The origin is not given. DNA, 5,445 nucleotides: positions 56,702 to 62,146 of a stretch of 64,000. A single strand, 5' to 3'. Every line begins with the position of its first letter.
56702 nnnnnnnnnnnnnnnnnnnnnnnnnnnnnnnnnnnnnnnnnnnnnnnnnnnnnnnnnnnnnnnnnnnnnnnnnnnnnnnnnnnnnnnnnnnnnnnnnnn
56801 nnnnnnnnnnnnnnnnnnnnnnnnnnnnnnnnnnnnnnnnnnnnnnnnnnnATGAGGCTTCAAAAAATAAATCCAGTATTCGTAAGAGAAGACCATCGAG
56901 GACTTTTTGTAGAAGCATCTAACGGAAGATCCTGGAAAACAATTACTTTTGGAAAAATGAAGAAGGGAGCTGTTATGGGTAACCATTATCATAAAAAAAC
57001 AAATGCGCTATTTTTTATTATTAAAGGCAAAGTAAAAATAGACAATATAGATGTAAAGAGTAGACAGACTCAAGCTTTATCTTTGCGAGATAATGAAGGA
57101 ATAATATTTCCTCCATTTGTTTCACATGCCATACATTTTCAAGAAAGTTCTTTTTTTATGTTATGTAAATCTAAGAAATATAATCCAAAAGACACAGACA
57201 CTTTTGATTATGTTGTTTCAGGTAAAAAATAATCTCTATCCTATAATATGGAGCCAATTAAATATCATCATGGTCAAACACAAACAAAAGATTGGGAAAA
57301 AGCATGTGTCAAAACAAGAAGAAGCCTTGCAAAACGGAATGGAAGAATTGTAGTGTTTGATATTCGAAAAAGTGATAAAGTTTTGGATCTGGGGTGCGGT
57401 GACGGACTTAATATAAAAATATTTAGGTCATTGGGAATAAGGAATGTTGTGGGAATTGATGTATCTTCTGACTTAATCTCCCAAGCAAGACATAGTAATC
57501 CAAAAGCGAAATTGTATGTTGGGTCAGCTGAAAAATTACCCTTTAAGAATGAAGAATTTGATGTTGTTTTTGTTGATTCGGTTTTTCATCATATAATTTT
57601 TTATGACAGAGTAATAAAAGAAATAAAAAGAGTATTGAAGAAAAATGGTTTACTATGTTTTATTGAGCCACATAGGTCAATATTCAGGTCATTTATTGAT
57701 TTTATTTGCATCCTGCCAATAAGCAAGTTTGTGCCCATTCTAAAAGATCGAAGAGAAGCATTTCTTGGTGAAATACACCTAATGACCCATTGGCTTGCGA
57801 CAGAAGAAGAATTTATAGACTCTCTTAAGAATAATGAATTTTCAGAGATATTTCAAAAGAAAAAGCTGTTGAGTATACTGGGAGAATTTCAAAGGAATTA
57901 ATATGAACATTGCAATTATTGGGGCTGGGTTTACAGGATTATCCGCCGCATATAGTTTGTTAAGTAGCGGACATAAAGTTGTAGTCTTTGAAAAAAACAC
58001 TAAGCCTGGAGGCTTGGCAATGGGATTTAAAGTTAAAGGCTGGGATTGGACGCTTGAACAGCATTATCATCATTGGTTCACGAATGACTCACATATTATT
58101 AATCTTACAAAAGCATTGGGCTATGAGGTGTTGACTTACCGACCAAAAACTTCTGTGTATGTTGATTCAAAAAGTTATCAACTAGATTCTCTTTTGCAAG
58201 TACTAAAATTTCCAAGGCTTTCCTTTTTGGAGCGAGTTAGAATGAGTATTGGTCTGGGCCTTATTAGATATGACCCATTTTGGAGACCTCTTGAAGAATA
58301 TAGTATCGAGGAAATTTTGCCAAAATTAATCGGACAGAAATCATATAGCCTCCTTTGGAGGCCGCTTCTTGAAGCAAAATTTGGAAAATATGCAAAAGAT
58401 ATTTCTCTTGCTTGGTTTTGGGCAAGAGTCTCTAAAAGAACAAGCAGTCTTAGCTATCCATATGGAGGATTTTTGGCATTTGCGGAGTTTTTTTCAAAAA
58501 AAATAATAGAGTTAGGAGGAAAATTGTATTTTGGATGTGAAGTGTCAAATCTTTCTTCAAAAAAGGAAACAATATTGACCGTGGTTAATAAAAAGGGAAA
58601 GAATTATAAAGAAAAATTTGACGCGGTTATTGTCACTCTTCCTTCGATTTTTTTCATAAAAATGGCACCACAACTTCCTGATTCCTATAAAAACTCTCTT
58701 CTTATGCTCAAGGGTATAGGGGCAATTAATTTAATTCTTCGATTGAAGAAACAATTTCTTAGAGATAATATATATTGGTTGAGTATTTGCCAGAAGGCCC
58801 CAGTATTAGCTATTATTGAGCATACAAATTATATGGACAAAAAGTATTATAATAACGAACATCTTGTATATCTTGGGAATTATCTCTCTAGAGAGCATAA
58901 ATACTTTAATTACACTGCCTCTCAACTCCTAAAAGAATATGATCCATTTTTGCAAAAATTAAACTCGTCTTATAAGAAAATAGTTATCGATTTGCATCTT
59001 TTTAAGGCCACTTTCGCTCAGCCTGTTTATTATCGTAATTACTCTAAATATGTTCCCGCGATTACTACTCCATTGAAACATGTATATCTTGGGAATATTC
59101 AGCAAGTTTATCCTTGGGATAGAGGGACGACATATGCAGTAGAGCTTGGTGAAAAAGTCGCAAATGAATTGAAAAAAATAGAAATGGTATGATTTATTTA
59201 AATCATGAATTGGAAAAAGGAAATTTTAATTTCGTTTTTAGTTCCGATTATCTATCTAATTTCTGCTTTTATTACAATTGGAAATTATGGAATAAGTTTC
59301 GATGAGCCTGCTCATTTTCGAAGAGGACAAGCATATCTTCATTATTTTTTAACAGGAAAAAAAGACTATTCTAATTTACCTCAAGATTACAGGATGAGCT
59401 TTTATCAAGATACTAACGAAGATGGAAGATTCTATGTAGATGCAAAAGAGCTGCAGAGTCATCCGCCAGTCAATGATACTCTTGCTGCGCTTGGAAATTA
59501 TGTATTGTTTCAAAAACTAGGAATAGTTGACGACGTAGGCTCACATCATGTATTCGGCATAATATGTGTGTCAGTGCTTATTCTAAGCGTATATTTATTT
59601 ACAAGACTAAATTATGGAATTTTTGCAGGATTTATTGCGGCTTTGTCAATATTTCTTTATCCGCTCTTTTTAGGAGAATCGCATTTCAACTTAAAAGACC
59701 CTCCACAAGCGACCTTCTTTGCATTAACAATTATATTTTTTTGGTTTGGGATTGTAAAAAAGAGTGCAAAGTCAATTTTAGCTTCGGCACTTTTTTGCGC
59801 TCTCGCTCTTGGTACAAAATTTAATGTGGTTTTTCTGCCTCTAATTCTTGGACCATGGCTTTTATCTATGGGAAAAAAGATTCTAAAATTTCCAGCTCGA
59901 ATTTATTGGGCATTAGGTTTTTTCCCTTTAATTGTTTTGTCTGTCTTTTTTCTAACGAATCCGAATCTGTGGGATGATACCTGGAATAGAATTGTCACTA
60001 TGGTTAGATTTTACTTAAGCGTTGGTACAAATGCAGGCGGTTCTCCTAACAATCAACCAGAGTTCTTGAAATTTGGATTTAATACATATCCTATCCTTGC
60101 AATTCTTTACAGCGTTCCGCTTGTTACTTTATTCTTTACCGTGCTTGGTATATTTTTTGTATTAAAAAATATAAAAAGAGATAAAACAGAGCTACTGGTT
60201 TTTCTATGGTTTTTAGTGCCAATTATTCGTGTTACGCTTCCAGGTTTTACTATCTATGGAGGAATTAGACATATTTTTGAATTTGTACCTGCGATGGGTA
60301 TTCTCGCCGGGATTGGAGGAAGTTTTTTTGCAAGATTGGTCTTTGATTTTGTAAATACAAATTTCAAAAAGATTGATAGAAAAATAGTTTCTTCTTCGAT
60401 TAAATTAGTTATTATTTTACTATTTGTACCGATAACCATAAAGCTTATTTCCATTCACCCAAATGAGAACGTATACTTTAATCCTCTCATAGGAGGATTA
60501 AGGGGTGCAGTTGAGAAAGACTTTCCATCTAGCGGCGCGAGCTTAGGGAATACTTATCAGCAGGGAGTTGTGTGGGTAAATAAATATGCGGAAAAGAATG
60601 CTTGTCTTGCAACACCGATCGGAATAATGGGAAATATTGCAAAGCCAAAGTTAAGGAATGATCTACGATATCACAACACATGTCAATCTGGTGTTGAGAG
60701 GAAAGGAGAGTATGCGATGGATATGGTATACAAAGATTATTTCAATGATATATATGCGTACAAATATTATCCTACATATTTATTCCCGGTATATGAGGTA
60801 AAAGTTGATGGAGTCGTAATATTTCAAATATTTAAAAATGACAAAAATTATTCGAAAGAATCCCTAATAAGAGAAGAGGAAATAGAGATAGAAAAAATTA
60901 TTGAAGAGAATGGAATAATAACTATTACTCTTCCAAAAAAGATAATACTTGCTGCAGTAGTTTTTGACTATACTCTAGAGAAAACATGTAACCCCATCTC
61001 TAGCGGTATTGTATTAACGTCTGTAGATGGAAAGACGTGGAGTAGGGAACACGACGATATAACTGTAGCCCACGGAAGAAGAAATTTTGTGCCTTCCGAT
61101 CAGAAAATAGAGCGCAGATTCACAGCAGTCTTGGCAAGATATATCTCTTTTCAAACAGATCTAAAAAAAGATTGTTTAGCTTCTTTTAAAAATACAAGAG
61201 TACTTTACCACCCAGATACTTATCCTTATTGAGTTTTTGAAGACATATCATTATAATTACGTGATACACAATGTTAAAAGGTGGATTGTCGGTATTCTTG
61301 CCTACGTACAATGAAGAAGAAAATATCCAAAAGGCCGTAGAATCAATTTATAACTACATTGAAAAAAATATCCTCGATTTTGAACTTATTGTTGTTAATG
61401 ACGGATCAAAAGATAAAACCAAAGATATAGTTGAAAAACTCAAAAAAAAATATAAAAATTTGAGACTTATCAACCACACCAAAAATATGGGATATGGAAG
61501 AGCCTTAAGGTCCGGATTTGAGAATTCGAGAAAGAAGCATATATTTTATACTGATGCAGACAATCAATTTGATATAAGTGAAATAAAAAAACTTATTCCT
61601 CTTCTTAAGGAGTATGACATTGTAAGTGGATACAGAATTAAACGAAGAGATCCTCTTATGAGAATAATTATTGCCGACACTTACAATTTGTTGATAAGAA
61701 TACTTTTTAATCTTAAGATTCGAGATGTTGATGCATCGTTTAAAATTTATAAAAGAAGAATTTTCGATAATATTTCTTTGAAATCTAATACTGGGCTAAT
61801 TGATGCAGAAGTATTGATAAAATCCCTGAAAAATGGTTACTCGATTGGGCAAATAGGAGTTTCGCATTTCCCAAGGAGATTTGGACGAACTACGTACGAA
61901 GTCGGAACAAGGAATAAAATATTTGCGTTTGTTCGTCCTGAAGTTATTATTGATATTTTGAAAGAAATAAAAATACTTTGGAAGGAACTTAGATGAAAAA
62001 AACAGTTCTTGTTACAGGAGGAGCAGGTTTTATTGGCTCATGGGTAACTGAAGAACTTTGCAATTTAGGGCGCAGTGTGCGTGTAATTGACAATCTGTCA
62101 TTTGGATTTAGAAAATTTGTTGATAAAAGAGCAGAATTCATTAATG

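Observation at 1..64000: Hyper-expanded surface-glycosylation supercluster: 24 GT-C-like polytopic membrane genes from six families in one 64-kb window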

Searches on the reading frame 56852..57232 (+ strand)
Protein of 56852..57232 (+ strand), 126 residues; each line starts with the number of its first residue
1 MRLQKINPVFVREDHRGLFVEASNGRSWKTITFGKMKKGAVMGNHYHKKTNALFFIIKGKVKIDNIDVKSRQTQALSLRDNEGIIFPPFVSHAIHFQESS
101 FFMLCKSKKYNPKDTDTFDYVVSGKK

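Call 8: search_protein_families(library=pfam, proteins=[window:56852-57232:+], max_evalue=0.01)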
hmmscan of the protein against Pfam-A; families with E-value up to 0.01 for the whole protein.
window:56852-57232:+ (126 aa): 4 families
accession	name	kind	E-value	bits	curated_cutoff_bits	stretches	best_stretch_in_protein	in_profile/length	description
PF14667.12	Polysacc_synt_C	-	3e-12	47.1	28.7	1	13-118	2-111/111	Polysaccharide biosynthesis C-terminal domain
PF05523.17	FdtA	-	9.9e-08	32.3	23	1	36-114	40-118/131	WxcM-like, C-terminal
PF07883.17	Cupin_2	-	5.2e-06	26.5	27.2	1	35-96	4-58/70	Cupin domain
PF00190.28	Cupin_1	-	0.0002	21.4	22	1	33-115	37-121/151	Cupin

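Call 34: search_protein_families(library=ncbifam, proteins=[window:56852-57232:+], max_evalue=0.00001)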
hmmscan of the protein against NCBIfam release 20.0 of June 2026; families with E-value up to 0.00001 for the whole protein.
window:56852-57232:+ (126 aa): 0 families

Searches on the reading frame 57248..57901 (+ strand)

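Call 8: search_protein_families(library=pfam, proteins=[window:57248-57901:+], max_evalue=0.01)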
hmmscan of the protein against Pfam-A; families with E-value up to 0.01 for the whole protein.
window:57248-57901:+ (217 aa): 14 families
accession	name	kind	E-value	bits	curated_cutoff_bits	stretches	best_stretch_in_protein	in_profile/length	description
PF08241.18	Methyltransf_11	-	4.5e-25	88.5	21.2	1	46-138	1-95/95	Methyltransferase domain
PF13649.12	Methyltransf_25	-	2.4e-20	73.4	27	1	45-134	1-97/97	Methyltransferase domain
PF13847.12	Methyltransf_31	-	8.3e-20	71.4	27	1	40-142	2-113/145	Methyltransferase domain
PF13489.12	Methyltransf_23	-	3.2e-15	56.7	27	1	38-182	19-132/164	Methyltransferase domain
PF08242.18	Methyltransf_12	-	1.4e-12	48.6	30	1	46-136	1-98/98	Methyltransferase domain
PF01209.24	Ubie_methyltran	-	6.5e-10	39.2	20.1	1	39-145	45-158/233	ubiE/COQ5 methyltransferase family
PF07021.18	MetW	-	5.2e-05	23.4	21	1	36-132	8-104/193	Methionine biosynthesis protein MetW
PF05148.21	Methyltransf_8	-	8.4e-05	23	27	1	6-148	44-165/219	Hypothetical methyltransferase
PF06325.19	PrmA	-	0.00017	21.7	22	1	39-136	159-256/296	Ribosomal protein L11 methyltransferase (PrmA)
PF03291.22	mRNA_G-N7_MeTrfase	-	0.00047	19.8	26.6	1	44-83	64-103/315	mRNA (guanine-N(7))-methyltransferase domain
PF08003.17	Methyltransf_9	-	0.00051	19.6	23.8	1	41-136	115-215/315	Protein of unknown function (DUF1698)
PF05175.20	MTS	-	0.0047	17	23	1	39-139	29-139/170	Methyltransferase small domain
PF01555.25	N6_N4_Mtase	-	0.0077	16.6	26.7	0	118-153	31-61/221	DNA methylase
PF01728.25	FtsJ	-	0.0093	16.3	24.1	0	36-111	15-99/181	FtsJ-like methyltransferase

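Call 34: search_protein_families(library=ncbifam, proteins=[window:57248-57901:+], max_evalue=0.00001)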
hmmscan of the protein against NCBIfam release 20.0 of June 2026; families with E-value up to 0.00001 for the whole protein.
window:57248-57901:+ (217 aa): 30 families (the best 25 are shown)
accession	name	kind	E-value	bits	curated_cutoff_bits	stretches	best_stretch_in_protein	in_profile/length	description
NF045667.1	MTase_DVU1556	equivalog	2.9e-21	75.9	155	1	37-137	18-118/213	DVU_1556 family methyltransferase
NF047649.1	MTase_UXPK_star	exception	9.9e-16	57.6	460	1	38-137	74-180/283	methyltransferase/UXPK-star double selenoprotein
TIGR01934.1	MenG_MenH_UbiE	subfamily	1.1e-15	57.5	158.35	1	39-208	37-213/223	ubiquinone/menaquinone biosynthesis methyltransferase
TIGR02072.1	BioC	equivalog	2e-14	54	184.95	1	41-138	34-132/244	malonyl-ACP O-methyltransferase BioC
NF041537.1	ArsM_AhpD_UU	exception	2.3e-14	52.9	510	1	38-136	73-178/345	arsenite methyltransferase/AhpD domain selenoprotein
TIGR01983.1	UbiG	equivalog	4.2e-13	49.1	102.95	1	41-174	49-187/228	bifunctional 2-polyprenyl-6-hydroxyphenol methylase/3-demethylubiquinol 3-O-methyltransferase UbiG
NF004452.0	PRK05785.1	equivalog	4.6e-13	49.2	207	1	40-189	50-196/228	hypothetical protein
NF041536.1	ArsM_DUF2284_UU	exception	6.6e-12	44.5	575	1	38-137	73-179/459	arsenite methyltransferase/DUF2284 domain selenoprotein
NF001243.0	PRK00216.1-4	equivalog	1e-11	44.6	235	1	21-149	27-162/237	demethylmenaquinone methyltransferase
NF001244.0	PRK00216.1-5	equivalog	1.3e-11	44.2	216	1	39-165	46-179/236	bifunctional demethylmenaquinone methyltransferase/2-methoxy-6-polyprenyl-1,4-benzoquinol methylase UbiE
NF001241.0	PRK00216.1-2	equivalog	1.6e-11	44.3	327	1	33-148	43-157/231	demethylmenaquinone methyltransferase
NF007610.0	PRK10258.1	equivalog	4.3e-11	42.6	342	1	38-138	39-138/251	malonyl-ACP O-methyltransferase BioC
NF045825.1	FAmtase_mtf2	equivalog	6e-11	42.1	400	1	42-139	59-159/248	fatty-acid O-methyltransferase Mtf2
NF040539.1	AST_met_ArsM_2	exception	2e-10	40.9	240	1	41-138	56-163/262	putative arsinothricin biosynthesis methyltransferase ArsM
NF008823.0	PRK11873.1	subfamily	2.7e-10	40.2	263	1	38-136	74-179/272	arsenite methyltransferase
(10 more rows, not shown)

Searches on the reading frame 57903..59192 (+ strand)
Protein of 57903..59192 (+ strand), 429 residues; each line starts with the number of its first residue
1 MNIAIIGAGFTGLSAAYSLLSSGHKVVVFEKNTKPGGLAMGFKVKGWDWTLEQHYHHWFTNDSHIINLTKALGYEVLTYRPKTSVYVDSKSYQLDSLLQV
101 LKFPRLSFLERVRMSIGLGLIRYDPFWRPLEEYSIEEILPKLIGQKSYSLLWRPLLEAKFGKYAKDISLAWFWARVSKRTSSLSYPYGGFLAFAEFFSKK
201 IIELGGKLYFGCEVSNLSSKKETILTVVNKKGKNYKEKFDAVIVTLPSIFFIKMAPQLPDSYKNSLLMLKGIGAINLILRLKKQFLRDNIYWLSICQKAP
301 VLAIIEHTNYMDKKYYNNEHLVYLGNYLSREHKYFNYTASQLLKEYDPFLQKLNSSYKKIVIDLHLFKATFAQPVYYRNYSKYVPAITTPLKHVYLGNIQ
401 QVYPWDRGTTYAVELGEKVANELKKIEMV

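Call 8: search_protein_families(library=pfam, proteins=[window:57903-59192:+], max_evalue=0.01)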
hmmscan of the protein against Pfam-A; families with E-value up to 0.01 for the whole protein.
window:57903-59192:+ (429 aa): 13 families
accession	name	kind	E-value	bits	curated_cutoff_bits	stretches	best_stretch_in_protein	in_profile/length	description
PF01593.30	Amino_oxidase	-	2.3e-21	77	19.8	1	10-353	1-364/443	Flavin containing amine oxidoreductase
PF01266.30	DAO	-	4.4e-12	46.6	27.9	1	3-37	2-36/353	FAD dependent oxidoreductase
PF13450.12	NAD_binding_8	-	9.2e-12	45.5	21.9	1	5-65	1-61/68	NAD(P)-binding Rossmann-like domain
PF07992.20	Pyr_redox_2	-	1.2e-05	25.3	26.1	1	2-38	2-39/291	Pyridine nucleotide-disulphide oxidoreductase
PF01946.23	Thi4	-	5.2e-05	23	26.2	1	2-38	19-56/235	Thi4 family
PF00890.30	FAD_binding_2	-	9.6e-05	22.2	20.4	1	3-37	2-36/414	FAD binding domain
PF03486.20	HI0933_like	-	0.0002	21.3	50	1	2-36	2-36/244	HI0933-like protein Rossmann domain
PF12831.13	FAD_oxidored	-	0.0003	20.6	27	1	3-40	2-39/416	FAD dependent oxidoreductase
PF00070.33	Pyr_redox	-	0.00031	21.6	22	1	2-35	1-34/82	Pyridine nucleotide-disulphide oxidoreductase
PF01134.28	GIDA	-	0.0014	18.2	22.1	0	3-34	2-33/391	Glucose inhibited division protein A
PF21799.2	MurD-like_N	-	0.0021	18.7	27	1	2-39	2-39/88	Mur ligase MurD-like, N-terminal domain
PF03721.20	UDPG_MGDP_dh_N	-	0.0071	16.4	27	0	1-33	1-33/187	UDP-glucose/GDP-mannose dehydrogenase family, NAD binding domain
PF13454.12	NAD_binding_9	-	0.0074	16.7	21.8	0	4-37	1-38/155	FAD-NAD(P)-binding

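Call 33: search_protein_families(library=ncbifam, proteins=[window:57903-59192:+], max_evalue=0.00001)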
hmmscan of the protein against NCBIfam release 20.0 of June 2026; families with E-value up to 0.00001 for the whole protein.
window:57903-59192:+ (429 aa): 26 families (the best 25 are shown)
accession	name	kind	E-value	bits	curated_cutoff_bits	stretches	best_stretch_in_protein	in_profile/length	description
NF005560.0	PRK07233.1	equivalog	4.2e-110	368.6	252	1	1-425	1-430/435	hypothetical protein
NF005548.0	PRK07208.1-4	equivalog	2.4e-19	69.3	389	1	2-400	5-423/488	hypothetical protein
TIGR03467.1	HpnE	equivalog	5.2e-17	62.3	283.05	1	3-265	1-278/430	hydroxysqualene dehydroxylase HpnE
NF005547.0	PRK07208.1-3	equivalog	7.3e-15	54.6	380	1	2-395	6-410/465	hypothetical protein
NF005545.0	PRK07208.1-1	equivalog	1.3e-13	50.2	451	1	2-176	9-179/504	hypothetical protein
TIGR02734.1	crtI_fam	subfamily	6e-13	48.3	238.1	1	4-49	2-47/504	phytoene desaturase family protein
TIGR00562.1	proto_IX_ox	equivalog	1.7e-12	46.7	97.85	1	2-169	4-171/470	protoporphyrinogen oxidase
NF058655.1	CrtID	equivalog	3e-11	42.9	640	1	3-50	1-48/478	bifunctional phytoene desaturase/3,4-desaturase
NF005546.0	PRK07208.1-2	equivalog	3.2e-11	42.5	418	0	3-67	7-70/527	hypothetical protein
NF009410.0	PRK12771.1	subfamily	9.3e-10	37.7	516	1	2-38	140-176/566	NAD(P)-binding protein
NF009454.0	PRK12814.1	equivalog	4e-09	35.4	916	1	2-38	195-231/657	putative NADPH-dependent glutamate synthase small subunit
TIGR02733.1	desat_CrtD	equivalog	6.3e-09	35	549.7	0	2-48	3-49/492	C-3',4' desaturase CrtD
NF009409.0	PRK12770.1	subfamily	8.1e-09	35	343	1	2-40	20-58/360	putative glutamate synthase subunit beta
NF005243.0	PRK06753.1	equivalog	1.4e-07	30.7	365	1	1-43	1-43/374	hypothetical protein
NF045637.1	carotdesatCrtDProt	equivalog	2.1e-07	29.9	580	1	3-39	1-37/485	1-hydroxycarotenoid 3,4-desaturase CrtD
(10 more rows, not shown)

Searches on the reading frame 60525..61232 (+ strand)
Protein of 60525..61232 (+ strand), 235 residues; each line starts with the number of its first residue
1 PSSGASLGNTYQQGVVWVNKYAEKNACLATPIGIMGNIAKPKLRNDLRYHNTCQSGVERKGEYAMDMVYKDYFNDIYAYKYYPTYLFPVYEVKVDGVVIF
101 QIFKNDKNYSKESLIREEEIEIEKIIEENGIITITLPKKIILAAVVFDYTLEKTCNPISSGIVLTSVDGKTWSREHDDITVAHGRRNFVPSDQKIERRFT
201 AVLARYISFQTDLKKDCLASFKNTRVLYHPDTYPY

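Call 84: search_protein_families(library=pfam, proteins=[window:60525-61232:+], max_evalue=0.01)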
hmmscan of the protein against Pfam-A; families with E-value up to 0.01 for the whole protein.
window:60525-61232:+ (235 aa): 0 families

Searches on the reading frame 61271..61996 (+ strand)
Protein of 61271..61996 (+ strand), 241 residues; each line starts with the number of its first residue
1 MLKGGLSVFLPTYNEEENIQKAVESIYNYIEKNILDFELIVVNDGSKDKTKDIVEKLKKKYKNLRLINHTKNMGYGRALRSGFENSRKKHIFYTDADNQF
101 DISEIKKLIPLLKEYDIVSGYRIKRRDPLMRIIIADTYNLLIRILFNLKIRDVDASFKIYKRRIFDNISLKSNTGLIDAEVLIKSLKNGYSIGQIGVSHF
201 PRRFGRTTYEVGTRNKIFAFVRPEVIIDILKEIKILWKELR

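Call 8: search_protein_families(library=pfam, proteins=[window:61271-61996:+], max_evalue=0.01)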
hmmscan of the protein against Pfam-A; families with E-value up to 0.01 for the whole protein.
window:61271-61996:+ (241 aa): 4 families
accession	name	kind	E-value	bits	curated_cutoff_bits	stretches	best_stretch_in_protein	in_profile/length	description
PF00535.33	Glycos_transf_2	-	3.2e-32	112.2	23.3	1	7-168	1-167/168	Glycosyl transferase family 2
PF13641.12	Glyco_tranf_2_3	-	3.5e-08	34.2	27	1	6-119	3-120/230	Glycosyltransferase like family 2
PF10111.15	Glyco_tranf_2_2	-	5.4e-08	33.1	27.3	1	7-111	1-105/276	Glycosyltransferase like family 2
PF13704.12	Glyco_tranf_2_4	-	0.0013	19.6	27.5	1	38-103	21-87/98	Glycosyl transferase family 2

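Call 33: search_protein_families(library=ncbifam, proteins=[window:61271-61996:+], max_evalue=0.00001)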
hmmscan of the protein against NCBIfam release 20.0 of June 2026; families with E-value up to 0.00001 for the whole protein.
window:61271-61996:+ (241 aa): 20 families
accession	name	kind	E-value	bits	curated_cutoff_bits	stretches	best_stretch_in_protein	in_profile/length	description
NF047588.1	GlcsyltransPgfSStrep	equivalog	1.4e-22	80.3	500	1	6-168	3-167/308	glycosyltransferase PgfS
NF041391.1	DPhHxTase_Halo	equivalog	1e-20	73.6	375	1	12-209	3-192/213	dolichyl-phosphate hexose transferase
TIGR03937.1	PgaC_IcaA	equivalog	9.1e-20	71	422.3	1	6-114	47-152/407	poly-beta-1,6-N-acetyl-D-glucosamine synthase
NF007986.1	PRK10714.1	equivalog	4e-18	65.5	529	1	6-210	8-211/316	undecaprenyl-phosphate 4-deoxy-4-formamido-L-arabinose transferase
NF007482.0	PRK10073.1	equivalog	2e-15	56.7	423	1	6-113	8-111/334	glycosyltransferase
NF058614.1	PPMAGASynPpgS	equivalog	4.9e-15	55.6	370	1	8-185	4-181/226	polyprenyl-phospho-N-acetylgalactosaminyl synthase PpgS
TIGR04182.1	glyco_TIGR04182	equivalog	5.7e-14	52.2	325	1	7-205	3-196/293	S-layer glycoprotein N-glycosyltransferase AglJ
NF047683.1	TeichurnBiosyTuaG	equivalog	1.2e-13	51.3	400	1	6-116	8-115/252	teichuronic acid biosynthesis protein TuaG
NF041875.1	EPS_EpsD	equivalog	1e-12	48.1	370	1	6-100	1-92/325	exopolysaccharide biosynthesis glycosyltransferase EpsD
TIGR04283.1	glyco_like_mftF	equivalog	1.3e-11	44.5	182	1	6-144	1-131/221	TIGR04283 family arsenosugar biosynthesis glycosyltransferase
NF050050.1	ProtGlycPglI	equivalog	1.8e-11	43.9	500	1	6-113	4-109/306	GalNAc(5)-diNAcBac-PP-undecaprenol beta-1,3-glucosyltransferase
NF038302.1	EPS_HpsE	equivalog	4.4e-11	42.3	300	1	6-107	3-106/307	hormogonium polysaccharide biosynthesis glycosyltransferase HpsE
TIGR03111.1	glyc2_xrt_Gpos1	hypoth_equivalog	8.5e-10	38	363.95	1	7-110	52-154/439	TIGR03111 family XrtG-associated glycosyltransferase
NF010496.0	PRK13915.1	equivalog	1.6e-08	34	262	1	6-115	33-146/307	glucosyl-3-phosphoglycerate synthase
NF053739.1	GlytfEpsEBac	equivalog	1.9e-08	33.6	450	1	6-112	3-107/265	glycosyltransferase EpsE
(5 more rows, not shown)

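Call 83: search_solved_structures(query=window:61271-61996:+, max_evalue=0.001)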
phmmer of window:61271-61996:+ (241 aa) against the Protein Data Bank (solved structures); distinct sequences matched with E-value up to 0.001: 24.
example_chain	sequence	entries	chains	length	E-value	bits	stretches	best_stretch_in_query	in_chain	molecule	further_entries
2z87_A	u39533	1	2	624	1.2e-13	54.6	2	6-143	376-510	Chondroitin synthase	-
2z86_A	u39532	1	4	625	1.2e-13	54.6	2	6-143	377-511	Chondroitin synthase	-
9bhc_C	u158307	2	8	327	1.6e-13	54.2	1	6-210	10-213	Undecaprenyl-phosphate 4-deoxy-4-formamido-L-arabinose transferase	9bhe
8vxh_A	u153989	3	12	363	2.2e-13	53.8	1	6-210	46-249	Undecaprenyl-phosphate 4-deoxy-4-formamido-L-arabinose transferase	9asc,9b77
5mlz_A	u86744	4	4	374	3e-13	53.3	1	6-185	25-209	Dolichol monophosphate mannose synthase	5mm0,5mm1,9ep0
5ekp_C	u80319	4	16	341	3.1e-13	53.2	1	6-168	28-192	Uncharacterized glycosyltransferase sll0501 | Glycosyltransferase sll0501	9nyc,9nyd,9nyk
5eke_A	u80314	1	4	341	3.2e-13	53.2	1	6-168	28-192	Uncharacterized glycosyltransferase sll0501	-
9nye_A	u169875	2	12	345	3.2e-13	53.2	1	6-168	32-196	Glycosyltransferase sll0501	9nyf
9hwj_A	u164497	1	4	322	7.3e-13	52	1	6-210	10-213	Undecaprenyl-phosphate 4-deoxy-4-formamido-L-arabinose transferase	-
3bcv_A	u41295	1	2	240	7e-09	39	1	6-109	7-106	Putative glycosyltransferase protein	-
3l7i_A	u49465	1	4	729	9.9e-09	38.5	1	6-100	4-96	Teichoic acid biosynthesis protein F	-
3l7j_A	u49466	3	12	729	9.9e-09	38.5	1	6-100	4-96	Teichoic acid biosynthesis protein F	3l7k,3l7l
3l7m_A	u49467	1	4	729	9.9e-09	38.5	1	6-100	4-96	Teichoic acid biosynthesis protein F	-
9jma_A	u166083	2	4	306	1e-08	38.5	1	6-143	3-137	GalNAc(5)-diNAcBac-PP-undecaprenol beta-1,3-glucosyltransferase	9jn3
6p61_A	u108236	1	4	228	5.6e-08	36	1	6-104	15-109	Glycosyltransferase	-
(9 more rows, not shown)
